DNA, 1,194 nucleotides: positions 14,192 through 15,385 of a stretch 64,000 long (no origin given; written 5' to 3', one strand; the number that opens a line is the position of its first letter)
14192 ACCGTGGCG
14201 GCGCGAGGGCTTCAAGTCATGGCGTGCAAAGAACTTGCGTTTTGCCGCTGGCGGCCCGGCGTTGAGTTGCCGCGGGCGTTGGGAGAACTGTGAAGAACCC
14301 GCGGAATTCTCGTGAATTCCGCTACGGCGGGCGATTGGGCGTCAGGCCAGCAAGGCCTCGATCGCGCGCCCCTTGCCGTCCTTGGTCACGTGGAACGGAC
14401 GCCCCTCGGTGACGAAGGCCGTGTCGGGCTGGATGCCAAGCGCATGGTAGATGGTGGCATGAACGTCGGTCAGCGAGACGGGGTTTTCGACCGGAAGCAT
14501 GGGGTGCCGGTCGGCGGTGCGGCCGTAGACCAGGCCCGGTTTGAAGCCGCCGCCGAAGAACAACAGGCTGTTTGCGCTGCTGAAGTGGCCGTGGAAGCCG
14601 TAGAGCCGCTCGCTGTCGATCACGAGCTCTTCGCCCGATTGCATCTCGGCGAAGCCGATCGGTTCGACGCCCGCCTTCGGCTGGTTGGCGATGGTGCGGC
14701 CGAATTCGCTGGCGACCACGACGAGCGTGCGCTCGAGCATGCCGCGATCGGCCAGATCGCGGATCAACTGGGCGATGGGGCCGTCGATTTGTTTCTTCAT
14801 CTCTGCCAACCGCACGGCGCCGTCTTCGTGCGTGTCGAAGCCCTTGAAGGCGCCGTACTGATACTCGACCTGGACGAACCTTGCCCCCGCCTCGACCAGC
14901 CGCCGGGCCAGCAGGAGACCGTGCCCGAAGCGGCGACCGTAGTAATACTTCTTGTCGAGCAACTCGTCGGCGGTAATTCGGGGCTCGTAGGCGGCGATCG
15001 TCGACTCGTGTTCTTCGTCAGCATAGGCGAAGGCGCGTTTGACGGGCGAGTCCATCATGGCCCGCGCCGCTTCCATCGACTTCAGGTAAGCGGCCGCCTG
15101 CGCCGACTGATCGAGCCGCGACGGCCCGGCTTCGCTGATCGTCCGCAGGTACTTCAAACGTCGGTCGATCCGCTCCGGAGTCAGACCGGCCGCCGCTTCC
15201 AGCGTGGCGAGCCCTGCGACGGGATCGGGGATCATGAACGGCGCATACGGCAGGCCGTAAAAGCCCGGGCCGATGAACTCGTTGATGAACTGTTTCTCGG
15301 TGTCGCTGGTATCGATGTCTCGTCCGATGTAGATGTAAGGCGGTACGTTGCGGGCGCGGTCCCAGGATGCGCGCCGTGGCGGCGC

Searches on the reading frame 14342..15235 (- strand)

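Call 36: search_protein_families(library=pfam, proteins=[window:14342-15235:-], max_evalue=0.001)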
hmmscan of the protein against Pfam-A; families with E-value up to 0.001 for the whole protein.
window:14342-15235:- (297 aa): 1 family
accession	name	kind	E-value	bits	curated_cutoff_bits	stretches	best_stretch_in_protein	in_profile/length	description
PF07394.17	DUF1501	-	3.6e-48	165.1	27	1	9-296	148-390/390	Protein of unknown function (DUF1501)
